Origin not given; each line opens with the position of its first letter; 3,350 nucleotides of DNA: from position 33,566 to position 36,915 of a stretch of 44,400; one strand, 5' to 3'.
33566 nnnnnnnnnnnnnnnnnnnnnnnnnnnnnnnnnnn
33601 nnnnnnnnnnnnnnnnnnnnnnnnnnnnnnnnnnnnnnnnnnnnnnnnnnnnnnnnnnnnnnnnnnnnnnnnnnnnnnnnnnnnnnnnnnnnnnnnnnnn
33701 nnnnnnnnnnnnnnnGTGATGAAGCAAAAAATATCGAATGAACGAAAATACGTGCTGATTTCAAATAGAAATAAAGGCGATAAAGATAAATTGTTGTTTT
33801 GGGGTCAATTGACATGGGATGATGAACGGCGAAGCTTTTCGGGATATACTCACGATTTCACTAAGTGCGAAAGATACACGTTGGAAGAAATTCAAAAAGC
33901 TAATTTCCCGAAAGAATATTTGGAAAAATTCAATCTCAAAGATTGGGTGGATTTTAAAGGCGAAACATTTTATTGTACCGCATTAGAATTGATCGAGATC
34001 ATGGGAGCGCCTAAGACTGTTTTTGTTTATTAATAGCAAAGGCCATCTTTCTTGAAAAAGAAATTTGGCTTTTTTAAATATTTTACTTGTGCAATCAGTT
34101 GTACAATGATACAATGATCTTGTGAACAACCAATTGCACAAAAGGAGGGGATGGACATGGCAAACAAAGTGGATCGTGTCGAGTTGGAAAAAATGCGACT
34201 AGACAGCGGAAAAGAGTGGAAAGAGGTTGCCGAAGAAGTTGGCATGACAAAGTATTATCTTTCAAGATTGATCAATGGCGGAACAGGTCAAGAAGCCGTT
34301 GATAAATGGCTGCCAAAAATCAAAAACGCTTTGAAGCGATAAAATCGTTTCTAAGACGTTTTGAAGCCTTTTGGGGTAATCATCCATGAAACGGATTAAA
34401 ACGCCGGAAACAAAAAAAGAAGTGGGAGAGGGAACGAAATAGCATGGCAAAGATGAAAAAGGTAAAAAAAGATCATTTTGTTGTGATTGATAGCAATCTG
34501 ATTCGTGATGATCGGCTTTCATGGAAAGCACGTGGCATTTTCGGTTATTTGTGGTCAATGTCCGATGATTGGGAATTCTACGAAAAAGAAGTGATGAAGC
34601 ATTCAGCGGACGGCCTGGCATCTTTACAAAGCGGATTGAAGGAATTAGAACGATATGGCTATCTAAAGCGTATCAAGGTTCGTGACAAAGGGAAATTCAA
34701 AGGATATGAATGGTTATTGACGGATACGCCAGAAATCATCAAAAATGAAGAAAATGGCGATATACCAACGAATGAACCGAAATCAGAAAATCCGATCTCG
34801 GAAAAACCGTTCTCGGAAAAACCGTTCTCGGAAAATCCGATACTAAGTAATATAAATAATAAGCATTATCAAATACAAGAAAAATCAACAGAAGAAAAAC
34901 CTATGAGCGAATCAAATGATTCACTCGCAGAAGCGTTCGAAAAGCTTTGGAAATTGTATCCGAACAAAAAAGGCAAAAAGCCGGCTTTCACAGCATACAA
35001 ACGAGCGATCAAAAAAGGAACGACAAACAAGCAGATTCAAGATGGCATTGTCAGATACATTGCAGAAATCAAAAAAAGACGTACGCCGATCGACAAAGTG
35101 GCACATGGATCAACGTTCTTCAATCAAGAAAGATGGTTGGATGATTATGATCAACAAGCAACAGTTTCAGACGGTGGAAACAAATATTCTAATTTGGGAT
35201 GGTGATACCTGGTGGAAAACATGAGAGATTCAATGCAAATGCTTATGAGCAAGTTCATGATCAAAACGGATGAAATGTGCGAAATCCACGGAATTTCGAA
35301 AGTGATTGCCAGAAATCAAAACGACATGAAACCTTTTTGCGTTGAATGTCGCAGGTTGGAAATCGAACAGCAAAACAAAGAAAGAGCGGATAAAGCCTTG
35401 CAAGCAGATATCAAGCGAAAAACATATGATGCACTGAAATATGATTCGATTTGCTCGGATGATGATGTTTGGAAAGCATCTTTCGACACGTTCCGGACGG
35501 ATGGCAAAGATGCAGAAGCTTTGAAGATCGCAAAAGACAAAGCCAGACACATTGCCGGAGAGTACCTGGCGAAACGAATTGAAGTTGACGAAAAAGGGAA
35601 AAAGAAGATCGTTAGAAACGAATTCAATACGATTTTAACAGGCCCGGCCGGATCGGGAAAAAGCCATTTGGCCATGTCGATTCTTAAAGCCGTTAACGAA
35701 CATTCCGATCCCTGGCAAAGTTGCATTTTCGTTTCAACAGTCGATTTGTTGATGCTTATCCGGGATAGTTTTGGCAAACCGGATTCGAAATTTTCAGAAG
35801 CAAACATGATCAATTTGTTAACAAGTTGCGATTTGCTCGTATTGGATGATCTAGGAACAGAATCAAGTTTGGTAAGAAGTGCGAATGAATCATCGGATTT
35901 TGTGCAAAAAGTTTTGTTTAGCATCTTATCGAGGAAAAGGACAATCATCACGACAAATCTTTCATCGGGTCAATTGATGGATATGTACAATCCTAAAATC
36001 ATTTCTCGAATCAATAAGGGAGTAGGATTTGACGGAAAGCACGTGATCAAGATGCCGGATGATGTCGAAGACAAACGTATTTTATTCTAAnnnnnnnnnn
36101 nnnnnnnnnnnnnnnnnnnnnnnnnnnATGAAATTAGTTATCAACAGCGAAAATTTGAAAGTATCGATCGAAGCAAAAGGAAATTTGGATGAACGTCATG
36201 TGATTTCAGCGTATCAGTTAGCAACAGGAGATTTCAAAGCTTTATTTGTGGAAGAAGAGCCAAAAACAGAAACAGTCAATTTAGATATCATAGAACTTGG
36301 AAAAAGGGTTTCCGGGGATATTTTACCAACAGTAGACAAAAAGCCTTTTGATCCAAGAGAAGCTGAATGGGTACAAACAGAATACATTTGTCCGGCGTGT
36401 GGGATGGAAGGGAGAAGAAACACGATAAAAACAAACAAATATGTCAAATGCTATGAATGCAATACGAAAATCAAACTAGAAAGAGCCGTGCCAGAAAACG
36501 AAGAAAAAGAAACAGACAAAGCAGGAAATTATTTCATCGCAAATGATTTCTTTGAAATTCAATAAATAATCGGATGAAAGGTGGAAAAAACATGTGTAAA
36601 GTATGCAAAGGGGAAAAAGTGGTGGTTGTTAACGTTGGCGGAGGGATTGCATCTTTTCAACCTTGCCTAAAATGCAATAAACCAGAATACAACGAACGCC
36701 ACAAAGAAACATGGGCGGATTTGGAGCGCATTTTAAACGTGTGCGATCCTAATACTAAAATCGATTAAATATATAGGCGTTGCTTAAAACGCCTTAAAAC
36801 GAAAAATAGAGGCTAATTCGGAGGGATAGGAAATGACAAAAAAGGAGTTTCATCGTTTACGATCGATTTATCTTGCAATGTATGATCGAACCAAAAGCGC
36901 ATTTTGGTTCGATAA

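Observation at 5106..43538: Recurrent 14-bp inverted repeat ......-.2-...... in four places, three immediately upstream of an RBS; two copies share about 35 nt including the RBS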

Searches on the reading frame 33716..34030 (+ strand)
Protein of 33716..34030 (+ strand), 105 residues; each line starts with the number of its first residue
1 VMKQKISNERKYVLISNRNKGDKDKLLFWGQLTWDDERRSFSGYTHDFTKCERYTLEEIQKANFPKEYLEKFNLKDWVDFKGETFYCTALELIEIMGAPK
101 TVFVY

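Call 71: search_protein_families(library=phrogs, max_evalue=0.00001, proteins=[window:33716-34030:+])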
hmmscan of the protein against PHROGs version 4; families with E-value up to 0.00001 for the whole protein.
seq(105 aa): 1 family
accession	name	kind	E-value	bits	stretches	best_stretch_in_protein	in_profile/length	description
phrog_31569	-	unknown function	3.4e-20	73.2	1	3-65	6-71/108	-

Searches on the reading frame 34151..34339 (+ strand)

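Call 30: search_protein_families(library=pfam, max_evalue=1, proteins=[window:34151-34339:+])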
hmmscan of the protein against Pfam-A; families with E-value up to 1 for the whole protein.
seq(63 aa): 4 families
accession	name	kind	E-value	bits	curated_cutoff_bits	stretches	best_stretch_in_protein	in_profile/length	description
PF01381.28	HTH_3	-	0.00027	21.3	23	1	12-45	1-34/55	Helix-turn-helix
PF13560.12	HTH_31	-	0.0011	19.6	27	1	11-46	5-40/64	Helix-turn-helix domain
PF16043.11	DUF4795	-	0.062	13.1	34.8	1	2-30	121-149/208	Domain of unknown function (DUF4795)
PF00165.29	HTH_AraC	-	0.21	12.2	26.6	1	18-40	6-28/42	Bacterial regulatory helix-turn-helix proteins, AraC family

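Call 31: search_protein_families(library=phrogs, max_evalue=0.001, proteins=[window:34151-34339:+])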
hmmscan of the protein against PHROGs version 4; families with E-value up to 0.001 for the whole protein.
seq(63 aa): 0 families

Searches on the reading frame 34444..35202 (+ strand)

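Call 71: search_protein_families(library=phrogs, max_evalue=0.00001, proteins=[window:34444-35202:+])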
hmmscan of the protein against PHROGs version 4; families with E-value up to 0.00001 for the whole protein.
seq(253 aa): 16 families
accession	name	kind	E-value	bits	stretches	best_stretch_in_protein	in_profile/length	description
phrog_270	-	DNA, RNA and nucleotide metabolism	3.7e-44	152.7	1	9-245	29-260/383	replication initiation protein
phrog_428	-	DNA, RNA and nucleotide metabolism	5.5e-24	86.1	1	1-239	79-312/455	replication initiation protein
phrog_4707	-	DNA, RNA and nucleotide metabolism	1.7e-19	71.7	1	8-86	13-93/409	replication initiation protein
phrog_22134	-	unknown function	4.7e-17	63.6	1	15-153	2-135/262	-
phrog_11718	-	unknown function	1.2e-16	61.9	1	4-95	4-98/105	-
phrog_9327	-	DNA, RNA and nucleotide metabolism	1.9e-14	54.9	1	135-241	144-248/276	primosomal protein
phrog_27492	-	unknown function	3.5e-14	53.9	1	3-96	15-108/304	-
phrog_186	-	DNA, RNA and nucleotide metabolism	8.3e-13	49.7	1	1-174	11-188/308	DnaD-like helicase loader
phrog_9474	-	DNA, RNA and nucleotide metabolism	1e-12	49.2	1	146-240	156-254/288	replication initiation protein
phrog_1456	-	DNA, RNA and nucleotide metabolism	1.5e-12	48.2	1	5-129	6-129/365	DNA binding protein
phrog_37920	-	DNA, RNA and nucleotide metabolism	1.6e-12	48.2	1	9-105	9-105/245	HTH DNA binding protein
phrog_16304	-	unknown function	1.8e-11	45.4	1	110-228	81-210/244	-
phrog_1701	-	DNA, RNA and nucleotide metabolism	3e-07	31.5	1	71-237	129-297/323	DnaD-like helicase loader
phrog_26426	-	DNA, RNA and nucleotide metabolism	2.7e-06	28.1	1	153-243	134-227/272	replication protein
phrog_4221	-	DNA, RNA and nucleotide metabolism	5.1e-06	27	0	9-104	10-107/325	replication initiation protein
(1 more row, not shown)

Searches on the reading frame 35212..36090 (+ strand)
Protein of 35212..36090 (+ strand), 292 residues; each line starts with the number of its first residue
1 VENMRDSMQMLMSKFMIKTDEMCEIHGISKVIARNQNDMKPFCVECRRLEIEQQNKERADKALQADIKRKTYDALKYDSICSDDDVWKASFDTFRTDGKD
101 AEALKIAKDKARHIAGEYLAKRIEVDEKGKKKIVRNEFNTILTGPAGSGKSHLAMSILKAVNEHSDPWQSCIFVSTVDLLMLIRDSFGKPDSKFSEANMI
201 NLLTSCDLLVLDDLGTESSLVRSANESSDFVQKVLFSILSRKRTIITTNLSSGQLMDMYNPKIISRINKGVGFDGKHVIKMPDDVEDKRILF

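Call 44: find_homologous_proteins(query=window:35212-36090:+, max_evalue=1e-30)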
Query window:35212-36090:+ (292 aa): 205 proteins with E <= 1e-30 among 1493 candidates; the best 120 are listed.
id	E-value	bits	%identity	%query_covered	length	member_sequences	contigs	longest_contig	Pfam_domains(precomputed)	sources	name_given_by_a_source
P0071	1.3e-184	630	99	99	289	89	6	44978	PF01695.24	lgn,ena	-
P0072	1.0e-154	532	80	100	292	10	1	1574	PF01695.24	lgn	-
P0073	1.5e-154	531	80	100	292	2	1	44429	PF01695.24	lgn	-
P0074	4.0e-154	530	80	100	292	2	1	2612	PF01695.24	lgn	-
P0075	1.0e-153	529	80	100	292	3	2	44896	PF01695.24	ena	-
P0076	2.7e-67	245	48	93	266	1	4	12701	PF01695.24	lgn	-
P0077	2.0e-65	239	49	96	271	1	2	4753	PF01695.24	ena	-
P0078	3.6e-65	238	47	93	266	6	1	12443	PF01695.24,PF00308.25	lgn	-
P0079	5.0e-65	238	47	93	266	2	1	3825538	PF01695.24,PF00308.25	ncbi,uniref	ncbi:ATP-binding protein [Enterococcus rotai]|uniref:ATP-binding protein n=1 Tax=Enterococcus rotai 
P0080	9.3e-65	237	47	97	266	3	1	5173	PF01695.24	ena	-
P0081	1.7e-64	236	49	93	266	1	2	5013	PF01695.24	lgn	-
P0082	2.3e-64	236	46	97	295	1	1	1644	PF01695.24,PF00308.25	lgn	-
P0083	4.6e-64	235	46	93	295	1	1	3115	PF01695.24,PF00308.25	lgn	-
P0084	4.8e-64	235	47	93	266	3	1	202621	PF01695.24,PF00308.25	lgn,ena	-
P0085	1.0e-63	234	46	97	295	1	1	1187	PF01695.24,PF00308.25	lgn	-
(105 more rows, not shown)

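Call 45: find_encoding_contigs(protein=P0073, flank=10000, max_places=3)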
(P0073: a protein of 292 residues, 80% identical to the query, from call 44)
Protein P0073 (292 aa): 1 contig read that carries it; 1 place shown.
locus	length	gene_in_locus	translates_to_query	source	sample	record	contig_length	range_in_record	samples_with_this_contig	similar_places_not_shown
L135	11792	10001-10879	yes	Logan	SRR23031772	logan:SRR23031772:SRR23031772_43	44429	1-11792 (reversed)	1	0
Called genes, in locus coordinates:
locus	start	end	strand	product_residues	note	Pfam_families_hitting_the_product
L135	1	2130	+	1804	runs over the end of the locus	-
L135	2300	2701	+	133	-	-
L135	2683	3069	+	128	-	-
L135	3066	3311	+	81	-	PF16938:Phage_holin_Dp1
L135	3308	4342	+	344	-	PF01520:Amidase_3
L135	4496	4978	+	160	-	-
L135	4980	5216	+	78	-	-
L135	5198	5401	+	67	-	PF01381:HTH_3 (weak)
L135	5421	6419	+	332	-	PF04404:ERF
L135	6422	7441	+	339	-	PF07083:DUF1351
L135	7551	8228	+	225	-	PF16784:HNHc_6, PF06147:DUF968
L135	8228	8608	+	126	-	-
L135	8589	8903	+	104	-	-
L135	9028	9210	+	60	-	-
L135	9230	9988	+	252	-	-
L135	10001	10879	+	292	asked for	PF01695:IstB_IS21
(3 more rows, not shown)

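Call 46: find_encoding_contigs(protein=P0075, flank=10000, max_places=3)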
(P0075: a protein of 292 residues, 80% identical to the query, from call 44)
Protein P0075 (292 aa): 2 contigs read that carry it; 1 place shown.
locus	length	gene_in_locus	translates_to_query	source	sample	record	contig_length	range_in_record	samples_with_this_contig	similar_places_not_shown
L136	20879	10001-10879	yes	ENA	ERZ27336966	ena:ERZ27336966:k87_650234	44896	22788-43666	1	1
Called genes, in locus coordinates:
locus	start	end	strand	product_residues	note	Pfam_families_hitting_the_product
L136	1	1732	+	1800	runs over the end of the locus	-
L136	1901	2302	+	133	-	-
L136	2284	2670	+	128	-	PF27954:CCDC192 (weak)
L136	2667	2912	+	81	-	PF16938:Phage_holin_Dp1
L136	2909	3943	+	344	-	PF01520:Amidase_3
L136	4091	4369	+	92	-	-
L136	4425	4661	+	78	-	-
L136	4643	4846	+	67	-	-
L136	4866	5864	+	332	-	PF04404:ERF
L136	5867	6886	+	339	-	PF07083:DUF1351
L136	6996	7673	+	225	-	PF16784:HNHc_6, PF06147:DUF968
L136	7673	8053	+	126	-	-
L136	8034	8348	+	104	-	-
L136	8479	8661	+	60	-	PF01381:HTH_3 (weak)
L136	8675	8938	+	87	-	-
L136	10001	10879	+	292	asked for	PF01695:IstB_IS21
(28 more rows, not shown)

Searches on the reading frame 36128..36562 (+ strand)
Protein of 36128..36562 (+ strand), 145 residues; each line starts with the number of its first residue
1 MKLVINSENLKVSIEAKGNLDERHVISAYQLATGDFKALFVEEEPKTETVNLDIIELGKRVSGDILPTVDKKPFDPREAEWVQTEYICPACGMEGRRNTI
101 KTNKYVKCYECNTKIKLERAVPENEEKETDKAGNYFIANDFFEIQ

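Call 71: search_protein_families(library=phrogs, max_evalue=0.00001, proteins=[window:36128-36562:+])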
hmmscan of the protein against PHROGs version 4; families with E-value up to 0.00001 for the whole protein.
seq(145 aa): 5 families
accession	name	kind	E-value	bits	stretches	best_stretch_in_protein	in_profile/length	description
phrog_25323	-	unknown function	2.1e-17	64.5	1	1-142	1-137/159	-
phrog_32557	-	unknown function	2.4e-09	37.9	1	75-144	240-308/313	-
phrog_34931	-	unknown function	2.6e-08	35.1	1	83-143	140-201/208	-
phrog_19181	-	unknown function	1.3e-07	32.8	1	83-138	156-215/221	-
phrog_8736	-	unknown function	2.5e-07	32.2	1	80-144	3-65/93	-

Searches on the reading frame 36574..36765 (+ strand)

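Call 72: search_protein_families(library=phrogs, max_evalue=0.00001, proteins=[window:36574-36765:+])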
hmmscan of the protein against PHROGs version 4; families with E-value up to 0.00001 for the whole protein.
window:36574-36765:+ (64 aa): 1 family
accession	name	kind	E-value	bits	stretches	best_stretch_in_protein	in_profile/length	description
phrog_28671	-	unknown function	1.4e-06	29.5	1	7-54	1-47/58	-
